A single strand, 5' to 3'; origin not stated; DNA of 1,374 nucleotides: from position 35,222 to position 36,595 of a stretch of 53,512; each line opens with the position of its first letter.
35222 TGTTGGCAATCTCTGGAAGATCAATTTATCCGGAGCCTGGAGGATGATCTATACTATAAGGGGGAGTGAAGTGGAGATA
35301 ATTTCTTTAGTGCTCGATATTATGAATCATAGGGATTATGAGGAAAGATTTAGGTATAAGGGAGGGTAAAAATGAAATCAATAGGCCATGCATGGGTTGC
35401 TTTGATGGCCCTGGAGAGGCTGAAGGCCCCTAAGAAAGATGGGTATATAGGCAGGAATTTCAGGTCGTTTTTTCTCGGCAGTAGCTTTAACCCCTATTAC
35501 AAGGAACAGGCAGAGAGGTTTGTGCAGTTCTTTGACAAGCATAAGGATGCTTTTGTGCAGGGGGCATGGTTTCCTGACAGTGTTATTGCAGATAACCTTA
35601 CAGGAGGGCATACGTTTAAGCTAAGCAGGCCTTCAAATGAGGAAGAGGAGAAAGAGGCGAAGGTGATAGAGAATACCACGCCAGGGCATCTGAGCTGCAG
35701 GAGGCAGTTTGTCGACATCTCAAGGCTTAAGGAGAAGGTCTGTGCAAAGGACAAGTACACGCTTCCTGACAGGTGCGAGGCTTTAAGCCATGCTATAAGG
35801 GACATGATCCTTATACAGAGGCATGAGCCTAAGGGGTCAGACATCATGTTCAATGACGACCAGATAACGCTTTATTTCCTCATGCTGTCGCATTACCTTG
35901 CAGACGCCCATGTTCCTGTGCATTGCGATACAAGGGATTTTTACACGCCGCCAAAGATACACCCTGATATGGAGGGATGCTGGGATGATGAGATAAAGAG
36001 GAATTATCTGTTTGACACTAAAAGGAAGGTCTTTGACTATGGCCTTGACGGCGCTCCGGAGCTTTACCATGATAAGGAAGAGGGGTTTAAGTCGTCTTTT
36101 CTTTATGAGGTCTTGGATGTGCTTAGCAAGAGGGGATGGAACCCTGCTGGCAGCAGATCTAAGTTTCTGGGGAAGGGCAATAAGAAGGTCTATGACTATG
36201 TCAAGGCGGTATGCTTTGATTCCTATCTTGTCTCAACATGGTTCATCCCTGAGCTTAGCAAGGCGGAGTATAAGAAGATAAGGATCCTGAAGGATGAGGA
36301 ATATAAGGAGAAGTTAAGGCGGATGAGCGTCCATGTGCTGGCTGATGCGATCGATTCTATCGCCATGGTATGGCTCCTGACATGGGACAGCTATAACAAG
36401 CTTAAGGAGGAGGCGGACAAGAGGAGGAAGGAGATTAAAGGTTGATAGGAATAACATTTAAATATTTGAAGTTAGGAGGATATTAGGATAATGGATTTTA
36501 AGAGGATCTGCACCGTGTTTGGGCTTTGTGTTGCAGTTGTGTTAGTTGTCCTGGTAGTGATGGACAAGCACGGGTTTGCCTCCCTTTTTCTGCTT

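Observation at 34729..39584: About 5-kb accessory insertion splitting the glycogen synthase / debranching enzyme pair: TA + cytoplasmic S1/P1-PLC-like protein + TM-PD-(D/E)xK-TPR protein + 651-aa repeat protein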

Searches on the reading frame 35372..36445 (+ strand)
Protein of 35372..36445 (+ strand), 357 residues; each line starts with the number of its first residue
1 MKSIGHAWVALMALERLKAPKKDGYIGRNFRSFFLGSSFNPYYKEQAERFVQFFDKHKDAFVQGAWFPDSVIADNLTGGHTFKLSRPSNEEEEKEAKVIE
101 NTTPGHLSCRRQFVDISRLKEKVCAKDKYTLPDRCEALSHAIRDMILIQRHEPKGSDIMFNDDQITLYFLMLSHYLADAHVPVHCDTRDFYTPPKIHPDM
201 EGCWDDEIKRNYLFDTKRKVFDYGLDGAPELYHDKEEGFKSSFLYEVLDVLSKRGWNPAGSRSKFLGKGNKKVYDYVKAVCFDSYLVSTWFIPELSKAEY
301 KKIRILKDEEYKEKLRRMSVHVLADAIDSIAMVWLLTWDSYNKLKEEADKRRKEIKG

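Call 3: search_protein_families(library=pfam, proteins=[window:35372-36445:+], max_evalue=0.1)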
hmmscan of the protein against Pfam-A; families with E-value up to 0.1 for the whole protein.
window:35372-36445:+ (357 aa): 2 families
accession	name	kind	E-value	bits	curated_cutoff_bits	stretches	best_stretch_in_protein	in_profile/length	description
PF00882.24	Zn_dep_PLPC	-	0.047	14.1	26.8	0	50-184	21-97/167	Zinc dependent phospholipase C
PF19416.4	Astro_VPg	-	0.081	14.2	25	0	294-341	24-71/104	Astrovirus VPg protein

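Call 4: search_protein_families(library=padloc, proteins=[window:35372-36445:+], max_evalue=1)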
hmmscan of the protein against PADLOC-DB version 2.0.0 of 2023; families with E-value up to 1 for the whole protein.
window:35372-36445:+ (357 aa): 0 families

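Call 5: search_protein_families(library=ncbifam, proteins=[window:35372-36445:+], max_evalue=0.1)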
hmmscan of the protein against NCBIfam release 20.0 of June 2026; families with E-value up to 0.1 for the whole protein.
window:35372-36445:+ (357 aa): 0 families

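Call 6: search_solved_structures(query=window:35372-36445:+, max_evalue=10, show_alignments=2)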
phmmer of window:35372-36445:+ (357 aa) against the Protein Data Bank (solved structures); distinct sequences matched with E-value up to 10: 6.
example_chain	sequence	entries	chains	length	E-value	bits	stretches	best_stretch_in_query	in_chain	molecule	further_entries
2rkw_A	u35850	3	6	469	0.62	12.1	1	43-108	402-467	V-type ATP synthase beta chain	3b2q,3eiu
3fvc_A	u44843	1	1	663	1.1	11.2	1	229-270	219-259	Glycoprotein GP110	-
7fbi_A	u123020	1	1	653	1.1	11.2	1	229-270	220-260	Envelope glycoprotein B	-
8yy6_A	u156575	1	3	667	1.2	11.2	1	229-270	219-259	BALF4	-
9yka_A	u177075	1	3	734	1.3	11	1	229-270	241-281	BALF4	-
9oal_A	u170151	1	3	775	1.6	10.7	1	229-270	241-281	Envelope glycoprotein B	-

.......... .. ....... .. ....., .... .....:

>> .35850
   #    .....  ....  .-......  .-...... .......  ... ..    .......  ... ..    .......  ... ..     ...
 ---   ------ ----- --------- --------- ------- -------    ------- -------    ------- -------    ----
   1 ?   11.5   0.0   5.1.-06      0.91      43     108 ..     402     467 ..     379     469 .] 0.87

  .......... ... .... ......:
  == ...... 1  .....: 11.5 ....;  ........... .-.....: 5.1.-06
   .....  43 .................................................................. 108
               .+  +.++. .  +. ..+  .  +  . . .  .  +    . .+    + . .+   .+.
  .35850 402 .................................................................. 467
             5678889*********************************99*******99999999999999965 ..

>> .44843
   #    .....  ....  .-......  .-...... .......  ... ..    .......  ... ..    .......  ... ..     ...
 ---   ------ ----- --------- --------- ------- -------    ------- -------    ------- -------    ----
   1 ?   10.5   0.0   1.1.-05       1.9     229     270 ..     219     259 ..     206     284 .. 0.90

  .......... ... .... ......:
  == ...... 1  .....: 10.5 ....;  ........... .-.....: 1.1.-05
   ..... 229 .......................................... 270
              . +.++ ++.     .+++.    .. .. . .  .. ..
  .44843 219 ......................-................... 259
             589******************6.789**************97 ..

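Call 7: find_homologous_proteins(query=window:35372-36445:+, max_evalue=0.001)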
Query window:35372-36445:+ (357 aa): 368 proteins with E <= 0.001 among 1802 candidates; the best 120 are listed.
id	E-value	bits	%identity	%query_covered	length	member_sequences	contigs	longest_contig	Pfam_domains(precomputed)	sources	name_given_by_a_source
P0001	6.1e-246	833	100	100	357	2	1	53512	-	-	-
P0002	7.7e-180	616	76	96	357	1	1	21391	-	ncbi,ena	-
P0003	3.9e-178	610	74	100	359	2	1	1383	-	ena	-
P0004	1.7e-177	608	74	98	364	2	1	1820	-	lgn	-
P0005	1.9e-177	608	74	96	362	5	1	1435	-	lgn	-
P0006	4.9e-177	606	74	96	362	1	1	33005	-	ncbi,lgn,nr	ncbi:hypothetical protein KY358_01000 [Candidatus Woesearchaeota archaeon]|nr:hypothetical protein [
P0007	7.0e-177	606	73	97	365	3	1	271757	-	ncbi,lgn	-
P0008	3.2e-173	594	72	97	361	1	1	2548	-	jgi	jgi:hypothetical protein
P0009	1.8e-172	591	72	98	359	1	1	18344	-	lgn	-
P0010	2.6e-172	591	73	96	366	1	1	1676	-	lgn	-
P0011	3.2e-168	577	71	96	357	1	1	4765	-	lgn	-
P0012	7.9e-164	563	75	93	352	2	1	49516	-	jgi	-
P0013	8.6e-162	556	70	100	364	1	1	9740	-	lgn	-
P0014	3.4e-161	554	69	96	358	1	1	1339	-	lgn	-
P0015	9.4e-157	540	68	100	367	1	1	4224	-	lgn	-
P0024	2.6e-146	505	64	100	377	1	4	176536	-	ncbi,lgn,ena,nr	ncbi:hypothetical protein KAU51_02780 [Candidatus Parcubacteria bacterium]|nr:hypothetical protein [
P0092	2.6e-72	262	41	96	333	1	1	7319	PF00882.25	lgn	-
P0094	7.7e-71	257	41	96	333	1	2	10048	PF00882.25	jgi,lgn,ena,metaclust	metaclust:\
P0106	1.6e-68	249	39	97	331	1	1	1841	PF00882.25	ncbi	-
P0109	8.8e-68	247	41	96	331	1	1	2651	PF00882.25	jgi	jgi:hypothetical protein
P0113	9.3e-67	244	41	98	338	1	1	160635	-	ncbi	ncbi:hypothetical protein ACFLYQ_00465 [Chloroflexota bacterium]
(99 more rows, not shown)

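Call 9: find_encoding_contigs(protein=P0002, flank=8000, max_places=3)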
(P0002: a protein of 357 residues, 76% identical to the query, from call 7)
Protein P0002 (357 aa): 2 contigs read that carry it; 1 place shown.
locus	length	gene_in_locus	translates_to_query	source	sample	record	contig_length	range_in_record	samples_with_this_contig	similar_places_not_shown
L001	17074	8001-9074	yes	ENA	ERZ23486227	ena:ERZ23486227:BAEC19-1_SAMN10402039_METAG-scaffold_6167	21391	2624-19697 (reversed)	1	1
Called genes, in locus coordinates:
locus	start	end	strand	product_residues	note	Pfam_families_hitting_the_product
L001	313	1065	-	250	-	PF01978:TrmB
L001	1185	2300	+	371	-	-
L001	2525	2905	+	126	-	-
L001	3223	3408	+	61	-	-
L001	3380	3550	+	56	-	-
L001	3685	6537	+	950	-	-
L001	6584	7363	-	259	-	PF08271:Zn_Ribbon_TF, PF01857:RB_B (faint), PF00382:TFIIB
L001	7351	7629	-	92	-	-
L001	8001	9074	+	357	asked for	-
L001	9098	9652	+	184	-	PF21088:MS_channel_1st (weak), PF00924:MS_channel_2nd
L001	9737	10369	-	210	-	-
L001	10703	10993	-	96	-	-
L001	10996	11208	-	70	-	-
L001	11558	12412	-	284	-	-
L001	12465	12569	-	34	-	-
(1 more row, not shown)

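Call 10: find_encoding_contigs(protein=P0007, flank=8000, max_places=3)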
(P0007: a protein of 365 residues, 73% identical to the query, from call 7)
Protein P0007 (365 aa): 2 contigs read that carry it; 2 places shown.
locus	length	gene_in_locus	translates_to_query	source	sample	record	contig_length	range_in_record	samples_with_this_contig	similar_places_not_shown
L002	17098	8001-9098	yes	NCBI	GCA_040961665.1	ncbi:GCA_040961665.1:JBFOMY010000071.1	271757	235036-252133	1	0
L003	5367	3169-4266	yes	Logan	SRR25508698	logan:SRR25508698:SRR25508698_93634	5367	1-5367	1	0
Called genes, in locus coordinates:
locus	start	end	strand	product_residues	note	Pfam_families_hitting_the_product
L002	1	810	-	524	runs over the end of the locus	PF01909:NTP_transf_2 (weak)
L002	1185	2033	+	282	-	PF00892:EamA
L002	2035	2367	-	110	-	-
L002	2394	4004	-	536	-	PF00118:Cpn60_TCP1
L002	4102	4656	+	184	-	PF00571:CBS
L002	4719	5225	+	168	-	-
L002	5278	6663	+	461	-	-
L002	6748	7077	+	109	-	-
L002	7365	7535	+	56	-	-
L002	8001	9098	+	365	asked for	-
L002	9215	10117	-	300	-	PF00413:Peptidase_M10 (weak), PF07705:CARDB (faint)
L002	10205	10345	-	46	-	-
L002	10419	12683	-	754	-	PF07819:PGAP1 (weak), PF00561:Abhydrolase_1 (faint), PF01674:Lipase_2, PF02089:Palm_thioest (weak), PF02450:LCAT (faint), PF06028:DUF915 (weak)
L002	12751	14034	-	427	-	-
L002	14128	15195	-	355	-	-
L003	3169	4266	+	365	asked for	-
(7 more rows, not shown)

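Call 11: find_encoding_contigs(protein=P0024, flank=8000, max_places=3)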
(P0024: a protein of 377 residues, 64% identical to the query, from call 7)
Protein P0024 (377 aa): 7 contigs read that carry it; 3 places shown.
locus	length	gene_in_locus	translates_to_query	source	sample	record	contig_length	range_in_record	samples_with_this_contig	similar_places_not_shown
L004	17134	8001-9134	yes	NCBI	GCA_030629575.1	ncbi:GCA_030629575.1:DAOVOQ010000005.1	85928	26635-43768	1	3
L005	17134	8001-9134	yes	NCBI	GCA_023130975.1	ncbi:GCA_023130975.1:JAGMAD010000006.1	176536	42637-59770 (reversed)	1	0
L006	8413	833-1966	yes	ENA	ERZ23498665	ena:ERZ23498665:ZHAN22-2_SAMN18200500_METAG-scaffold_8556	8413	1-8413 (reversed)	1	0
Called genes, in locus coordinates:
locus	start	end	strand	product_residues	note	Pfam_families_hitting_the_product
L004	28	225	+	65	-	PF04024:PspC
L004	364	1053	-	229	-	-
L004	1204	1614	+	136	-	PF06821:Ser_hydrolase (weak), PF00561:Abhydrolase_1 (weak)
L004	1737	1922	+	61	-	-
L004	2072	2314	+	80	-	-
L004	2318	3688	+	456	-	PF25052:AtDEF-like (faint)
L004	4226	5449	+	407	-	-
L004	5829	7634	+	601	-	PF00009:GTP_EFTU, PF01926:MMR_HSR1 (weak), PF22042:EF-G_D2, PF03144:GTP_EFTU_D2, PF00679:EFG_C, PF21018:BipA_C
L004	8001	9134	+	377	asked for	-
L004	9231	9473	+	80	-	PF09954:DUF2188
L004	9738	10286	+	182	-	-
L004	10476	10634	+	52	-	-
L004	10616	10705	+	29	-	-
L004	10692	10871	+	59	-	-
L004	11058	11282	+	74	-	-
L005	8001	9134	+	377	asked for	-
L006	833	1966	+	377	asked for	-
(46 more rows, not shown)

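Call 22: search_protein_families(library=pfam, alignment_id=A1, max_evalue=0.1)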
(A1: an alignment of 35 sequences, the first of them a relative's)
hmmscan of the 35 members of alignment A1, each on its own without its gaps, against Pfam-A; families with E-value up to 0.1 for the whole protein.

A. member 1, P0001 (357 aa): 2 families
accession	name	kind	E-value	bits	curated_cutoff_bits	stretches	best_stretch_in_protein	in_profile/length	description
PF00882.24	Zn_dep_PLPC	-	0.047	14.1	26.8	0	50-184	21-97/167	Zinc dependent phospholipase C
PF19416.4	Astro_VPg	-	0.081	14.2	25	0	294-341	24-71/104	Astrovirus VPg protein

B. families by the number of members that match (of 35 scanned): 13 families
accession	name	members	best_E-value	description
PF00882.24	Zn_dep_PLPC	26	8.1e-06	Zinc dependent phospholipase C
PF02265.22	S1-P1_nuclease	11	0.0011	S1/P1 Nuclease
PF14941.11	OAF_N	2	0.031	Out at first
PF06305.16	LapA_dom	2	0.076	Lipopolysaccharide assembly protein A domain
PF04222.17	DUF416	1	0.011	Protein of unknown function (DUF416)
PF23696.1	YneP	1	0.023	YneP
PF23119.1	CTE_TERT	1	0.033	Telomerase reverse transcriptase, CTE domain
PF02547.20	Queuosine_synth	1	0.033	Queuosine biosynthesis protein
PF16953.11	PRORP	1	0.048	Protein-only RNase P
PF19416.4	Astro_VPg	1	0.081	Astrovirus VPg protein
PF20267.3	GREB1_C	1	0.082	GREB1 C-terminal region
PF13994.11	PgaD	1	0.083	PgaD-like protein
PF21346.3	PcRGLX_3rd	1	0.099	PcRGLX-like protein C-terminal alpha/alpha toroid domain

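Call 30: predict_structure(alignment_id=A1)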
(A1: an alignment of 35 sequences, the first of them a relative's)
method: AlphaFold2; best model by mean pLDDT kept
length: 357 residues; sequences in the alignment: 35
mean_pLDDT: 89.5   pTM: 0.92
mean pLDDT of the five models: 89.5, 89.2, 88.6, 88.6, 88.0
residues with pLDDT >= 90: 244; 70-90: 90; 50-70: 13; < 50: 10
segments of 3 or more residues with pLDDT < 50: 70-72, 75-78
pLDDT, mean of each block of 10 residues (from residue 1): 83 95 90 95 96 88 61 49 91 95 95 95 86 93 92 85 90 94 86 74 94 91 89 91 97 94 93 96 96 88 90 96 98 96 90 94
secondary structure, 60 per line:
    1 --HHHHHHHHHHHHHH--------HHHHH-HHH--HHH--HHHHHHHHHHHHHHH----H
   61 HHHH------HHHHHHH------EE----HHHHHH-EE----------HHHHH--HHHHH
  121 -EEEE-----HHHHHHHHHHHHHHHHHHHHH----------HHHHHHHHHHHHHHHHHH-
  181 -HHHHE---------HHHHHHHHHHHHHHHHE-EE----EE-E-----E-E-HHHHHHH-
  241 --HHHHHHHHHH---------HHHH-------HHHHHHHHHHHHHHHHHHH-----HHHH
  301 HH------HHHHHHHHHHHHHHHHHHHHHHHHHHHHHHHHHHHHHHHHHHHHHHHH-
elements in order: H3-16 H25-29 H41-55 H60-64 H71-77 H90-95 H109-113 H116-120 E122-125 H131-151 H162-179 H182-185 H196-211 H233-239 H243-252 H262-265 H273-291 H297-302 H309-356

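Call 32: fold_search(model_id=the predicted structure, library=pdb)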
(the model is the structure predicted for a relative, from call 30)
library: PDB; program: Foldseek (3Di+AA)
matches with E <= 10: 126; with E <= 0.001: 0
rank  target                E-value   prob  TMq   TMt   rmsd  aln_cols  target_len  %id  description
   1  2ffz                  1.1e-02  1.00  0.44  0.60   6.9       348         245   11  Structural Studies Examining the Substrate Specificity Profiles of PC-PLCBc Protein Variants (released 2006-03-28)
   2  2wxu                  1.2e-02  1.00  0.40  0.39   9.8       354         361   10  Clostridium perfringens alpha-toxin strain NCTC8237 mutant T74I (released 2009-11-17)
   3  1p5x                  1.5e-02  1.00  0.45  0.62   7.0       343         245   11  STRUCTURE OF THE D55N MUTANT OF PHOSPHOLIPASE C FROM BACILLUS CEREUS (released 2003-09-30)
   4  2huc                  1.7e-02  1.00  0.44  0.61   7.2       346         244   11  Structural Studies Examining the Substrate Specificity Profiles of PC-PLCBc Protein Variants (released 2006-08-08)
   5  2wy6_C                1.8e-02  1.00  0.40  0.39   9.1       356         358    9  Clostridium perfringens alpha-toxin strain NCTC8237 mutant T74I (released 2009-11-24)
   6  2wy6_B                2.2e-02  0.99  0.37  0.36   9.5       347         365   11  Clostridium perfringens alpha-toxin strain NCTC8237 mutant T74I (released 2009-11-24)
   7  2fgn                  2.9e-02  1.00  0.46  0.65   6.9       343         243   10  Structural Studies Examining the Substrate Specificity Profiles of PC-PLCBc Protein Variants (released 2006-03-28)
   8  1olp_D                3.1e-02  1.00  0.41  0.40   9.9       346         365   12  Alpha Toxin from Clostridium Absonum (released 2003-10-23)
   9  1olp_A                3.1e-02  1.00  0.41  0.40   9.7       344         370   13  Alpha Toxin from Clostridium Absonum (released 2003-10-23)
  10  2wy6_A                3.2e-02  1.00  0.43  0.42   8.8       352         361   10  Clostridium perfringens alpha-toxin strain NCTC8237 mutant T74I (released 2009-11-24)
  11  1kho_A                4.0e-02  1.00  0.45  0.44   8.9       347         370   13  Crystal Structure Analysis of Clostridium perfringens alpha-Toxin Isolated from Avian Strain SWCP (released 2002-06-19)
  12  1ca1                  7.7e-02  0.99  0.43  0.41   8.0       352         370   10  ALPHA-TOXIN FROM CLOSTRIDIUM PERFRINGENS (released 1999-05-04)
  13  2wxt                  9.2e-02  0.99  0.40  0.40   9.6       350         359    9  Clostridium perfringens alpha-toxin strain NCTC8237 (released 2009-11-17)
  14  5fb9_A                1.2e-01  0.85  0.35  0.44  10.6       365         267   11  S1 nuclease from Aspergillus oryzae with unoccupied active site (released 2016-12-28)
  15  4cxv_A                1.2e-01  0.69  0.31  0.39  12.0       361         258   10  Structure of bifunctional endonuclease (AtBFN2) in complex with phosphate. (released 2014-07-23)
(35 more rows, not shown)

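Call 33: search_solved_structures(query=A1, max_evalue=10, show_alignments=3)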
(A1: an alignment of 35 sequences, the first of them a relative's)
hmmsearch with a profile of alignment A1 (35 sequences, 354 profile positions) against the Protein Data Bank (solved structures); distinct sequences matched with E-value up to 10: 1.
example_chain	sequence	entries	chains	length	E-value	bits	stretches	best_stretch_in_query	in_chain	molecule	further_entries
2rkw_A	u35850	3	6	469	0.027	16.7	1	31-96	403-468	V-type ATP synthase beta chain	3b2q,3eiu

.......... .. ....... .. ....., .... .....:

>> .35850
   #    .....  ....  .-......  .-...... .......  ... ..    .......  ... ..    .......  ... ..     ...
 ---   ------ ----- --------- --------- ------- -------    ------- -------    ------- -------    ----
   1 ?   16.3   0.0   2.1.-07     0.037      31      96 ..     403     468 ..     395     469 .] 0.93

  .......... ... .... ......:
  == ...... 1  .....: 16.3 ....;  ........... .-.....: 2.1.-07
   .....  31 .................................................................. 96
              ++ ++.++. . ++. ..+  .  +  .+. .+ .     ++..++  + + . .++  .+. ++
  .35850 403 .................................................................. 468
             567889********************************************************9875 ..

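Call 39: find_encoding_contigs(protein=P0012, flank=8000, max_places=2)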
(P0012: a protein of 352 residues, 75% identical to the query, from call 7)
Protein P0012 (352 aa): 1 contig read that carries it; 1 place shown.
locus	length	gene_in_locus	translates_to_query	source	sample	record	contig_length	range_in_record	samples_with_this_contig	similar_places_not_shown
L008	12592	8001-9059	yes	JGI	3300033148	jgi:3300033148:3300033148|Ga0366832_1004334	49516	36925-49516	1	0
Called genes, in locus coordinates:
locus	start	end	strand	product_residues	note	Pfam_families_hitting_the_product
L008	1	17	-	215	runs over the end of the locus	PF13483:Lactamase_B_3, PF12706:Lactamase_B_2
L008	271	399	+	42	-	-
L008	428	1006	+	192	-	PF01850:PIN (faint)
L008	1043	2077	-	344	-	PF01609:DDE_Tnp_1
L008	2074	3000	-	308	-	PF13482:RNase_H_2, PF10108:DNA_pol_B_exo2 (weak)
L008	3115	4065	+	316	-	-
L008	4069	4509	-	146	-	-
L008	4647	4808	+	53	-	-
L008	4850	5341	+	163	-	-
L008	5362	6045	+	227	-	-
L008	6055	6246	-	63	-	-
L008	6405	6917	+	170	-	-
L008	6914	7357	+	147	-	-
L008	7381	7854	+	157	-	-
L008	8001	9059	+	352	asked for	-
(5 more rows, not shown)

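Call 40: find_encoding_contigs(protein=P0006, flank=8000, max_places=2)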
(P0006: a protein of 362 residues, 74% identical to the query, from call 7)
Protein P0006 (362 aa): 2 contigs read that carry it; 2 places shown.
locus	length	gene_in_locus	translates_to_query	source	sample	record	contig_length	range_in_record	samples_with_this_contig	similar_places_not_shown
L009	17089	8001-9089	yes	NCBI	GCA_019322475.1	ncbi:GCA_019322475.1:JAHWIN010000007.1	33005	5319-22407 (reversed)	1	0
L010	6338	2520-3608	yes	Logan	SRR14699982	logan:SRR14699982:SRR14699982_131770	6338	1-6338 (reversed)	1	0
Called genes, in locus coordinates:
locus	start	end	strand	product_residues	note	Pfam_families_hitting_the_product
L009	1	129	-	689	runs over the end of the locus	PF00133:tRNA-synt_1, PF01921:tRNA-synt_1f (faint), PF09334:tRNA-synt_1g, PF01406:tRNA-synt_1e (weak), PF19303:Anticodon_3, PF08264:Anticodon_1 (weak), PF01588:tRNA_bind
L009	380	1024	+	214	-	PF00227:Proteasome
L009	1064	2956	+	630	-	PF17214:KH_TffA, PF07650:KH_2 (weak), PF00753:Lactamase_B, PF16661:Lactamase_B_6, PF23023:Anti-Pycsar_Apyc1, PF12706:Lactamase_B_2, PF10996:Beta-Casp, PF07521:RMMBL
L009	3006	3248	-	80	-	-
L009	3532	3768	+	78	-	PF01998:DUF131 (weak)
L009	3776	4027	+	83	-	-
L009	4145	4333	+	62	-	-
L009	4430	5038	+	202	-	PF00925:GTP_cyclohydro2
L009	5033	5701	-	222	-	PF13840:ACT_7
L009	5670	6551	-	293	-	PF03881:Fructosamin_kin, PF01636:APH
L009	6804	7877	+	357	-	PF00383:dCMP_cyt_deam_1, PF14437:MafB19-deam, PF01872:RibD_C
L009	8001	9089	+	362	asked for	-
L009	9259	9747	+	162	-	PF00416:Ribosomal_S13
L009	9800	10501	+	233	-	PF01479:S4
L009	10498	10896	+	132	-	PF00411:Ribosomal_S11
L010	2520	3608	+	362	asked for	-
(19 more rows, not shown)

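Call 41: find_encoding_contigs(protein=P0113, flank=8000, max_places=2)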
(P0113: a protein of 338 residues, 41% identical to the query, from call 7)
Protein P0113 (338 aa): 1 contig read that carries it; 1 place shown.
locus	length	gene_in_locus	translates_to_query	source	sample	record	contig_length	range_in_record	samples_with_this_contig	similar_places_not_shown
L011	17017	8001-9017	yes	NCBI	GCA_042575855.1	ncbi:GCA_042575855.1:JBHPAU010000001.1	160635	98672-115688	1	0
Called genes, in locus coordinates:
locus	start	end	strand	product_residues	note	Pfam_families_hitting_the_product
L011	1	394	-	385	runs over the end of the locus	PF00108:Thiolase_N, PF00109:ketoacyl-synt (faint), PF22691:Thiolase_C_1, PF02803:Thiolase_C (weak)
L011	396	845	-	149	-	PF12172:zf-ChsH2 (weak), PF01796:OB_ChsH2_C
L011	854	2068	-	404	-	PF02515:CoA_transf_3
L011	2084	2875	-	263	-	PF00378:ECH_1, PF16113:ECH_2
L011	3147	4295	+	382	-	-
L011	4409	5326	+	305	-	PF00106:adh_short, PF08659:KR (weak), PF13561:adh_short_C2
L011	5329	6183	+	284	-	PF00106:adh_short, PF13561:adh_short_C2, PF00106:adh_short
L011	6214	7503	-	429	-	PF00144:Beta-lactamase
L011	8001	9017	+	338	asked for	-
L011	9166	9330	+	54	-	-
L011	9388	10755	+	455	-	PF13537:GATase_7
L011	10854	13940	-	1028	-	PF02811:PHP, PF07733:DNA_pol3_alpha, PF17657:DNA_pol3_finger, PF14579:HHH_6, PF01336:tRNA_anti-codon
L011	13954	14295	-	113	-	-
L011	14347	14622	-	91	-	-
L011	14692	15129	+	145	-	PF00072:Response_reg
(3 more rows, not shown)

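Call 44: search_protein_families(library=phrogs, proteins=[window:35372-36445:+], max_evalue=1)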
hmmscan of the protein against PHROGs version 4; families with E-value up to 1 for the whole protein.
window:35372-36445:+ (357 aa): 0 families

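Call 61: find_related_loci(query=A1, collection=viral_contigs, flank=8000)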
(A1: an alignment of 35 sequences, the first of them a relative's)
Query A1 (357 aa) in viral_contigs; peptide patterns used: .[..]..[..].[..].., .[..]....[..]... (x = any residue, [..] = any of these).
60 stretches matched a pattern, but none encodes a relative of the query by tblastn (E <= 1e-3).
